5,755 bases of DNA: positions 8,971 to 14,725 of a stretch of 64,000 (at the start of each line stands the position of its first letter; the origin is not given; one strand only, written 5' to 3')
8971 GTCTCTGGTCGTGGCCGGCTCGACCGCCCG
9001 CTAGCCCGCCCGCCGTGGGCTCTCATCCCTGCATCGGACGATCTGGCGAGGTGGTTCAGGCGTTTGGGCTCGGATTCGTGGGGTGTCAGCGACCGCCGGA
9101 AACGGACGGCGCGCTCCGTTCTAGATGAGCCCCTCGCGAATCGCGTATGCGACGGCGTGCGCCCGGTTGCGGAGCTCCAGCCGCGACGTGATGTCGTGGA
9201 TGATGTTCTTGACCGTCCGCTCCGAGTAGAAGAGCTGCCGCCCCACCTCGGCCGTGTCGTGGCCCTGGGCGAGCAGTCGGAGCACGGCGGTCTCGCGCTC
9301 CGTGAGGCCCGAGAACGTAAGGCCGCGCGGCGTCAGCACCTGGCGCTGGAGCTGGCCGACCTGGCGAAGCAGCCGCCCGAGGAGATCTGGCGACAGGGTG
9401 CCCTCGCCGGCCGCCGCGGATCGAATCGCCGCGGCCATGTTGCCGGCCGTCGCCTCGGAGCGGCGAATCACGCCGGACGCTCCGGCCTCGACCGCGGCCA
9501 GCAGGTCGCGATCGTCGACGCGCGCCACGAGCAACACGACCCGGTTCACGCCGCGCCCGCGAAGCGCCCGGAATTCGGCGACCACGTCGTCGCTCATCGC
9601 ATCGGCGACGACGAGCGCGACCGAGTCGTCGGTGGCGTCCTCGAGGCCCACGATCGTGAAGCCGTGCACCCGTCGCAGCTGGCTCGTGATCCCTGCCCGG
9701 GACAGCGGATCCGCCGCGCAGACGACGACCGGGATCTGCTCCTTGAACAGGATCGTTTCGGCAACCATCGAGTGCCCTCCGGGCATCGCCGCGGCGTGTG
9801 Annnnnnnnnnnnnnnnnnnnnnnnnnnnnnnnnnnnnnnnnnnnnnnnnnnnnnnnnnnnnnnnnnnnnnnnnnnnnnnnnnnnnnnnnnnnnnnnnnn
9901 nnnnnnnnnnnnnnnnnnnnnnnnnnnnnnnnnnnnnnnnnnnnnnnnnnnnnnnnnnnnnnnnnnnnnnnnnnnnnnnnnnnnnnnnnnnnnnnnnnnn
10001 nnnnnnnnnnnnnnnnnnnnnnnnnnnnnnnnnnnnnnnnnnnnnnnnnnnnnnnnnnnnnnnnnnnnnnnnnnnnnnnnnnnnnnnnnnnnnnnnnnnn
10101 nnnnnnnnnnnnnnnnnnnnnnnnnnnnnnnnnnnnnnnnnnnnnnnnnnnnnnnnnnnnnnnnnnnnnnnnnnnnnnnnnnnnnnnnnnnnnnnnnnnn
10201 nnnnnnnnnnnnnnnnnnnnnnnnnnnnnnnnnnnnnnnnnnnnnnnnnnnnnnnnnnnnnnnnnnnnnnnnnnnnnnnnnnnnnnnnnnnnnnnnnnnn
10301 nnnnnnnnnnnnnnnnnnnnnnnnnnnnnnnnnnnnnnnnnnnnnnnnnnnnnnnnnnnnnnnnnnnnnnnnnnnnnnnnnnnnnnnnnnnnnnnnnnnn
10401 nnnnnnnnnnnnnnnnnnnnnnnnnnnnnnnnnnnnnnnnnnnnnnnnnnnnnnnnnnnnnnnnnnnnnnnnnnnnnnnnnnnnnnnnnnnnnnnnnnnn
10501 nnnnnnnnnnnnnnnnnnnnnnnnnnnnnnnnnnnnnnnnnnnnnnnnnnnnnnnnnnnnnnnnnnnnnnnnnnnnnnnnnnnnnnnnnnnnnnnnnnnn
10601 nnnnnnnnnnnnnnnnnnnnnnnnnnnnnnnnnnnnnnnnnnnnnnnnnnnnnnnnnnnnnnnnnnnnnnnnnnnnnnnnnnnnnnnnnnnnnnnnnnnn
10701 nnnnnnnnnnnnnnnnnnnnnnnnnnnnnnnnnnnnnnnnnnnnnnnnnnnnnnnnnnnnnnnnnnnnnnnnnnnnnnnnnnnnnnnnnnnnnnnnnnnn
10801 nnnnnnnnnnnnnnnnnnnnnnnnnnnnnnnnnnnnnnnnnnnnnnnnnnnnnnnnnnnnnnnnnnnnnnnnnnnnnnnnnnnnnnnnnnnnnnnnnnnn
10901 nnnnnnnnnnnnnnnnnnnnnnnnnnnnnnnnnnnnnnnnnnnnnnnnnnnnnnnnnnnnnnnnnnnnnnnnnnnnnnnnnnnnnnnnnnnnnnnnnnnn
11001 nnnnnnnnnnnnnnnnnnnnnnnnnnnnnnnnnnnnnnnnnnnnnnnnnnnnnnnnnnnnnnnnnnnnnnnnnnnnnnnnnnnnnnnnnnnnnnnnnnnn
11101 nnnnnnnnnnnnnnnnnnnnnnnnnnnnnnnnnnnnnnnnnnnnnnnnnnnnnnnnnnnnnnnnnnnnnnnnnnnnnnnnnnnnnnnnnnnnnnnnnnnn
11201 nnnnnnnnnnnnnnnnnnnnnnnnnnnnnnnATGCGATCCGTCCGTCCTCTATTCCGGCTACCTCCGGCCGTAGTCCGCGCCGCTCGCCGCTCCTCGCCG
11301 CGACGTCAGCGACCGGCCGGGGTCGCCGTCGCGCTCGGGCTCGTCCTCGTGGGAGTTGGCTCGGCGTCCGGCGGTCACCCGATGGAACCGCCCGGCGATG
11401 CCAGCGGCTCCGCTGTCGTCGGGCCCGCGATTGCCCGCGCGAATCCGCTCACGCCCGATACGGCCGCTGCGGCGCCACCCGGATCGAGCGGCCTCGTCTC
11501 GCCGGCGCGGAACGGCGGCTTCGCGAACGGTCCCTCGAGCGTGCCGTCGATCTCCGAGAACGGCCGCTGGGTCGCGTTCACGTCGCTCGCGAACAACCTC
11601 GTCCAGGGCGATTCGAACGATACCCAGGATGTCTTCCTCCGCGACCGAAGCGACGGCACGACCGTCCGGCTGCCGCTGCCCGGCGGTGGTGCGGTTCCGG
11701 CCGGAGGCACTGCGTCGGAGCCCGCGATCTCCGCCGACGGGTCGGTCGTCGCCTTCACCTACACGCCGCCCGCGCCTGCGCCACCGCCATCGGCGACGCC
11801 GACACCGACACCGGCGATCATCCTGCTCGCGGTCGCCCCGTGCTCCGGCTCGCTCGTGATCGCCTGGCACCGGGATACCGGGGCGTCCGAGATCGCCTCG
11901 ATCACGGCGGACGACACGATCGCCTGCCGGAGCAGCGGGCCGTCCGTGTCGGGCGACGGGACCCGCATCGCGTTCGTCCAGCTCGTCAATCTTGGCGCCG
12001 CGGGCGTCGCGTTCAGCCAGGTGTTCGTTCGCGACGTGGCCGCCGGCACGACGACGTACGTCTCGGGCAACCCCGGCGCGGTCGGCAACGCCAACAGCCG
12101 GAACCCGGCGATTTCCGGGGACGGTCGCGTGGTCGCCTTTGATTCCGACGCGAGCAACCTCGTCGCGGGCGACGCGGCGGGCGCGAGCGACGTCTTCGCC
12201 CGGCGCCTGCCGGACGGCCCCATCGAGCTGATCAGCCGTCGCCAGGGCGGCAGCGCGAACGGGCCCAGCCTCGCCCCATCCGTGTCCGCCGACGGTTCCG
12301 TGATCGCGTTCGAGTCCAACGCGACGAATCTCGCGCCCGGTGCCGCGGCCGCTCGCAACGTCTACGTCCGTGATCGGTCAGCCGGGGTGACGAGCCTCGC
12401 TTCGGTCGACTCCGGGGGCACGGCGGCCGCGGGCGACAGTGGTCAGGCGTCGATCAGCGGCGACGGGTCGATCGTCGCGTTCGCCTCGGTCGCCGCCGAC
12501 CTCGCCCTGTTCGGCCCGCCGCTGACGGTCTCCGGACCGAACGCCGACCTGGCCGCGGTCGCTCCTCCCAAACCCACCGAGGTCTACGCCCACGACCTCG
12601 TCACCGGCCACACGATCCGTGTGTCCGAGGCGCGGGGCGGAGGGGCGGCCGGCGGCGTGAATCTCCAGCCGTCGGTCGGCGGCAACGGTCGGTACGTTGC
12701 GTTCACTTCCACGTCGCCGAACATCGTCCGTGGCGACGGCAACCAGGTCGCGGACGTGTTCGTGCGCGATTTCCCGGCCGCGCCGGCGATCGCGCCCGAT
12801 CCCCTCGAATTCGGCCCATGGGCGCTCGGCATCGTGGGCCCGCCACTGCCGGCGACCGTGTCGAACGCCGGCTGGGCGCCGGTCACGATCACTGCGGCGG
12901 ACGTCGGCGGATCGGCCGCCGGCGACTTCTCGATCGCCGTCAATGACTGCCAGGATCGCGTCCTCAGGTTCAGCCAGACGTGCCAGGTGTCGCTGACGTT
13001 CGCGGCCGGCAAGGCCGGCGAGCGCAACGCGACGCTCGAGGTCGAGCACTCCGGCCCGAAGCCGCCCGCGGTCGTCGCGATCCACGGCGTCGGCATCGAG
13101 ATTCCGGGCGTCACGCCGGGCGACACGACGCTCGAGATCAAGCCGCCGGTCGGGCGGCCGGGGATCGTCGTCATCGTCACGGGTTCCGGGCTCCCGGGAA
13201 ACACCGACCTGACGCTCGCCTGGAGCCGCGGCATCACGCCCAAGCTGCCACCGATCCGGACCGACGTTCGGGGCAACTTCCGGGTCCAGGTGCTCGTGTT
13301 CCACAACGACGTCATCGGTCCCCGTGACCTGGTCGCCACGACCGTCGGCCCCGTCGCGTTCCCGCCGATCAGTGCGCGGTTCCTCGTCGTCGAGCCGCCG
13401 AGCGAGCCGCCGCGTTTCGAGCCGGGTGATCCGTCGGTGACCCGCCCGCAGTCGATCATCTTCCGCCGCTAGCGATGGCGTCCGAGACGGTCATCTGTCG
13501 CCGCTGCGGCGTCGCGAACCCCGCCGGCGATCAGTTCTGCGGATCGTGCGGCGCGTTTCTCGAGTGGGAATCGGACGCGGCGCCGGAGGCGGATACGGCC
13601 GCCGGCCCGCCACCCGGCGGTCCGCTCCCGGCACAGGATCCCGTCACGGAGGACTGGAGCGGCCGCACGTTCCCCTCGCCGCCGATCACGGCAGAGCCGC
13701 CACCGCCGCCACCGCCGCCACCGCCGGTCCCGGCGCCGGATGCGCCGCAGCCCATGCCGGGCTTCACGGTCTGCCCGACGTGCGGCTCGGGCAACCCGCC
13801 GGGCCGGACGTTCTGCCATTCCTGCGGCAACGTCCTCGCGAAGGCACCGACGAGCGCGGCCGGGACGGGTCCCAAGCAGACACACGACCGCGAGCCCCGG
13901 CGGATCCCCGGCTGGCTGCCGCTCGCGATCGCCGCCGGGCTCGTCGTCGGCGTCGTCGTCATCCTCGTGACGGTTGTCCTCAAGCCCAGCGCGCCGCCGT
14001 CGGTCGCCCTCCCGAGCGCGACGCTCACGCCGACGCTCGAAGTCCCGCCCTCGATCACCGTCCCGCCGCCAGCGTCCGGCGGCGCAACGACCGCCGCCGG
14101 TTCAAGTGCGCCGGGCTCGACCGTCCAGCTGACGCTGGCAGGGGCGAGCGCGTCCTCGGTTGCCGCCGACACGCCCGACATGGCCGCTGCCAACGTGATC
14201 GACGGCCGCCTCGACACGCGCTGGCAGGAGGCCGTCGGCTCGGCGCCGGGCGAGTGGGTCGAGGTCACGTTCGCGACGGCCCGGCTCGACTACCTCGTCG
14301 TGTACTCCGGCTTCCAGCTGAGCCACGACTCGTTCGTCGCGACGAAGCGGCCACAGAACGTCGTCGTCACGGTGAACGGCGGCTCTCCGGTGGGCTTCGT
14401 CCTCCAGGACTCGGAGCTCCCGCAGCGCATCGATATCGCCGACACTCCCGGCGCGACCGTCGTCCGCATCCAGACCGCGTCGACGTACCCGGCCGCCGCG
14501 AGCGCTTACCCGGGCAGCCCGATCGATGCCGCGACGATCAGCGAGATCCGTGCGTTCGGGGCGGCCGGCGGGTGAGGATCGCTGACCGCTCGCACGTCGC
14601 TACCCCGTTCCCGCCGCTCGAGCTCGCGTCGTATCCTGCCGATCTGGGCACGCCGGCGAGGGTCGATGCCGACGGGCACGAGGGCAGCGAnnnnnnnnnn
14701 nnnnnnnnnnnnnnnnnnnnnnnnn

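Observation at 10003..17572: Tightly packed five-gene operon of anchored envelope proteins of unknown collective function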

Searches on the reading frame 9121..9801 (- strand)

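Call 8: search_protein_families(library=pfam, proteins=[window:9121-9801:-], max_evalue=0.001)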
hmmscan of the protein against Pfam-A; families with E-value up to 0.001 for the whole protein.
window:9121-9801:- (226 aa): 2 families
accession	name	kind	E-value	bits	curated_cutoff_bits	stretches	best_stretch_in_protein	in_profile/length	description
PF00196.25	GerE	-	9.8e-14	51.2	23.5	1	165-220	2-57/57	Bacterial regulatory proteins, luxR family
PF13384.12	HTH_23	-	4.6e-05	23.5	24.6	1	172-204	9-41/50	Homeodomain-like domain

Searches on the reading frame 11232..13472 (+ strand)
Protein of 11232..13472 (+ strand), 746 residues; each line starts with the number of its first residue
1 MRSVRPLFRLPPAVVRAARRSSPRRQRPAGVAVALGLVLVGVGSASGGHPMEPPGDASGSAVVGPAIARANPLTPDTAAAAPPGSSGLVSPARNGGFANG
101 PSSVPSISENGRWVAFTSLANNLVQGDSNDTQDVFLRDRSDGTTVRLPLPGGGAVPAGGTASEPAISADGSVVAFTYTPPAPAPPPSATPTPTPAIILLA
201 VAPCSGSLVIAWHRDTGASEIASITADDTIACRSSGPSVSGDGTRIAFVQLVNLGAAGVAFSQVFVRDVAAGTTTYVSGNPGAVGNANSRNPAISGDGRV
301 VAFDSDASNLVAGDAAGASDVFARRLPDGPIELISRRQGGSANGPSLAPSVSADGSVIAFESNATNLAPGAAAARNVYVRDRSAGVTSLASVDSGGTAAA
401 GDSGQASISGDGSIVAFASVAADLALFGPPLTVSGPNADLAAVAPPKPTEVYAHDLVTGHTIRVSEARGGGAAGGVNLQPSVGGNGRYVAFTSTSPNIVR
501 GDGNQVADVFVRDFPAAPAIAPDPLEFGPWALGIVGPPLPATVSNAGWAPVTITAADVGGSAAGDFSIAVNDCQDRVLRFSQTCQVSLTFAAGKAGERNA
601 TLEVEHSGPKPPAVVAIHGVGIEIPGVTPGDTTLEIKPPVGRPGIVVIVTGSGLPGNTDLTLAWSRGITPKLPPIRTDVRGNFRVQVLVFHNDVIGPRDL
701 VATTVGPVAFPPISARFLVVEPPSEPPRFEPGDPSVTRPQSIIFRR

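Call 4: search_protein_families(library=pfam, proteins=[window:11232-13472:+], max_evalue=0.1)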
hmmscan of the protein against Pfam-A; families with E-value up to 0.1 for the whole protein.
window:11232-13472:+ (746 aa): 1 family
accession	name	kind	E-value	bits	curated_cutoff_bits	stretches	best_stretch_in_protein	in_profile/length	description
PF07676.18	PD40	-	2.7e-16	59.5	20.9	1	343-364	8-29/38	WD40-like Beta Propeller Repeat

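Call 5: search_protein_families(library=ncbifam, proteins=[window:11232-13472:+], max_evalue=0.1)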
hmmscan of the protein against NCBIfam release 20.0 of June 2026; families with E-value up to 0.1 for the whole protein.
window:11232-13472:+ (746 aa): 2 families
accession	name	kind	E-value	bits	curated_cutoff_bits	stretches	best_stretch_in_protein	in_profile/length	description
NF012200.0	choice_anch_D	domain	3.1e-12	47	45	1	515-606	12-103/108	choice-of-anchor D domain-containing protein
TIGR02800.1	propeller_TolB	equivalog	0.00097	18.2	343.15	1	235-389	238-361/418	Tol-Pal system beta propeller repeat protein TolB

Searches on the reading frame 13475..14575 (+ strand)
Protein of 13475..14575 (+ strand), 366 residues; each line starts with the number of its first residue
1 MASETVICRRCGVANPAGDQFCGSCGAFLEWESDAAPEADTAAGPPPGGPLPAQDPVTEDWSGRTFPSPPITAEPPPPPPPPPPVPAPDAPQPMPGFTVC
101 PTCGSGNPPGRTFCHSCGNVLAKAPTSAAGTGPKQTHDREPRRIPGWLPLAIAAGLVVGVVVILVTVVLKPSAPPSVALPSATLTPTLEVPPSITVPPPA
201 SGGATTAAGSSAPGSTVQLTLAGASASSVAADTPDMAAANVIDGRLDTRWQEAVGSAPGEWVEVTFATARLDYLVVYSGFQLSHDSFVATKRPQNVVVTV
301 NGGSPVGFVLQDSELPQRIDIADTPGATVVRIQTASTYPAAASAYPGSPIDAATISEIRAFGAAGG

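Call 4: search_protein_families(library=pfam, proteins=[window:13475-14575:+], max_evalue=0.1)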
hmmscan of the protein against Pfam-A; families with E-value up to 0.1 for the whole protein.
window:13475-14575:+ (366 aa): 12 families
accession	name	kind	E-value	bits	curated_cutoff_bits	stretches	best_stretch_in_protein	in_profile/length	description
PF13240.11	Zn_Ribbon_1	-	5.1e-11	42.4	25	2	8-27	2-21/23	zinc-ribbon domain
PF12773.13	DZR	-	3.7e-09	37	27.3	2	8-118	1-45/45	Double zinc ribbon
PF24463.1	DUF7577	-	4.6e-08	33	28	2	4-27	1-24/27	Domain of unknown function (DUF7577)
PF13248.11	Zn_ribbon_3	-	3e-06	26.9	27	2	98-121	3-26/26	zinc-ribbon domain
PF25302.1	NADase_transloc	-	3.2e-06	27.8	27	1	223-358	11-143/146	NAD glycohydrolase translocation F5/8 type C domain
PF00754.31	F5_F8_type_C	-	0.00094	19.7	28.2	1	224-279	2-54/127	F5/8 type C domain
PF17032.10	Zn_ribbon_15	-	0.00096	20.4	28.9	0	4-26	51-73/73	zinc-ribbon family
PF18912.6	DZR_2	-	0.0013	18.9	27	0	98-121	22-46/56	Double zinc ribbon domain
PF08271.17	Zn_Ribbon_TF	-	0.022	14.8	29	0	99-123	2-31/43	TFIIB zinc-binding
PF25165.1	DUF7828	-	0.047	13.8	25.7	0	108-139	24-54/87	Domain of unknown function (DUF7828)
PF00641.23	Zn_ribbon_RanBP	-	0.06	13.1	27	0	100-120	7-27/30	Zn-finger in Ran binding protein and others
PF02150.21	Zn_ribbon_RPB9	-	0.061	13.7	25.2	0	113-121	3-11/36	RNA polymerases M/15 Kd subunit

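Call 5: search_protein_families(library=ncbifam, proteins=[window:13475-14575:+], max_evalue=0.1)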
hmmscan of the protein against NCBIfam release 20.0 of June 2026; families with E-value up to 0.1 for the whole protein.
window:13475-14575:+ (366 aa): 5 families
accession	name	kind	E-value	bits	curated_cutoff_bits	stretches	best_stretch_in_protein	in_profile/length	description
NF047619.1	NADase_discoid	domain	2.2e-19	69.8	38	1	226-341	1-119/130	NADase-type glycan-binding domain-containing protein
NF003161.0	PRK04136.1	equivalog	2.3e-05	23.8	54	1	6-26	15-35/49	50S ribosomal protein L40e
NF011149.0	PRK14559.1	equivalog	4.5e-05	22.4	374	1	99-130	3-34/642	serine/threonine phosphatase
NF053815.1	teico_TcaA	equivalog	0.005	15.7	550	1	99-165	3-70/463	membrane-associated protein TcaA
NF045510.1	4Cys_prefix_kin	domain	0.012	15.9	24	0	107-119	12-24/26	4-Cys prefix domain-containing protein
